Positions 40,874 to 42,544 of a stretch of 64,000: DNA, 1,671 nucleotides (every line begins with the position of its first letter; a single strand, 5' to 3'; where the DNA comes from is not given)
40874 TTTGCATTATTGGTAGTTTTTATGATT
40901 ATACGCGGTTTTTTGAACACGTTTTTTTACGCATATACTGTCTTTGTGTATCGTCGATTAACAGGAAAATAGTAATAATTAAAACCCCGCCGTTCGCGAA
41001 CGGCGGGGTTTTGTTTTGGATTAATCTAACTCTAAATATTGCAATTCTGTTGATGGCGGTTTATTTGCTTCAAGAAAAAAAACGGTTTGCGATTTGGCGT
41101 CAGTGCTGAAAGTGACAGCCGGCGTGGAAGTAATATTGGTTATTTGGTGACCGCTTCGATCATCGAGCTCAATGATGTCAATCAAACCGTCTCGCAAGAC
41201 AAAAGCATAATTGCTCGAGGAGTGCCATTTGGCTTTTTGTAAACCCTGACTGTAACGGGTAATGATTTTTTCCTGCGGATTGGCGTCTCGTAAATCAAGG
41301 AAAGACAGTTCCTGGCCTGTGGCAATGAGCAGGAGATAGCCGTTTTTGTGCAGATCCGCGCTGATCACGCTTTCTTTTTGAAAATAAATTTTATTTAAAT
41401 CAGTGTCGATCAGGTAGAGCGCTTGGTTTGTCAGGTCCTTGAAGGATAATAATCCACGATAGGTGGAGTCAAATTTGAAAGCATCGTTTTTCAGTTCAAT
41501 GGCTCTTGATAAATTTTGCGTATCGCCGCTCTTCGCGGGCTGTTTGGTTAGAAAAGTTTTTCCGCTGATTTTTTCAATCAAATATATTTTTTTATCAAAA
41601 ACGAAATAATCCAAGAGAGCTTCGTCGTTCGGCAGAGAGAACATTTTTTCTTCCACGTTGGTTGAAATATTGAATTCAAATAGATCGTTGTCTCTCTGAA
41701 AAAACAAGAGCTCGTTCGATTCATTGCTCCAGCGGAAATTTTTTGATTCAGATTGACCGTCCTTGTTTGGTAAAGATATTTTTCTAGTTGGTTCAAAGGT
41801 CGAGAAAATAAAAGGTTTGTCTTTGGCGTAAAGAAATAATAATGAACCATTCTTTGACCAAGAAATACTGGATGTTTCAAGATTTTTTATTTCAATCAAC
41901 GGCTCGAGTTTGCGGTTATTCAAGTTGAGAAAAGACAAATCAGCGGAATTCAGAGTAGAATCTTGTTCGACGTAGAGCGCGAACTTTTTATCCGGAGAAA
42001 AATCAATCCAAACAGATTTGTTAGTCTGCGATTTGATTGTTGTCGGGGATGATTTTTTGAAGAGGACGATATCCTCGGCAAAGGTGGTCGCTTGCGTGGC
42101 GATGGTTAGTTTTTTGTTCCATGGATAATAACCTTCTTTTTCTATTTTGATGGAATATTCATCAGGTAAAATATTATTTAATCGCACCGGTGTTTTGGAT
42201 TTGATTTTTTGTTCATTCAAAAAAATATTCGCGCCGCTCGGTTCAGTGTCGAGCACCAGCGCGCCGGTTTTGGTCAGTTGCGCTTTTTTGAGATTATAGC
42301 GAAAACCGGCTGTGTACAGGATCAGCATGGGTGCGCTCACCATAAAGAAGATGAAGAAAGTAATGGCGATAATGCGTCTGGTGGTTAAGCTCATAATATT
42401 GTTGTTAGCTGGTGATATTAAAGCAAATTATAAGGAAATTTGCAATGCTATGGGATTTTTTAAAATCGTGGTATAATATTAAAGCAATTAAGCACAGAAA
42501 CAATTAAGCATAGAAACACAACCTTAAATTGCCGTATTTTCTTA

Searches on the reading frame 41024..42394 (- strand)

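Call 12: search_protein_families(library=pfam, proteins=[window:41024-42394:-], max_evalue=0.001)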
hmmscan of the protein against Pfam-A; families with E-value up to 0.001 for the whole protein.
window:41024-42394:- (457 aa): 3 families
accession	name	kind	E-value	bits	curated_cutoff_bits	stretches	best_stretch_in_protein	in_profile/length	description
PF08308.17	PEGA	-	7.8e-11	42.2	20.8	1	44-103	2-60/71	PEGA domain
PF16755.11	Beta-prop_NUP159_NUP214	-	3.6e-07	30.3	29.6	1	125-282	59-214/366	NUP159/214 beta propeller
PF25174.1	Beta-prop_THOC3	-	0.0002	20.9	305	0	117-195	81-153/272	THOC3 beta-propeller domain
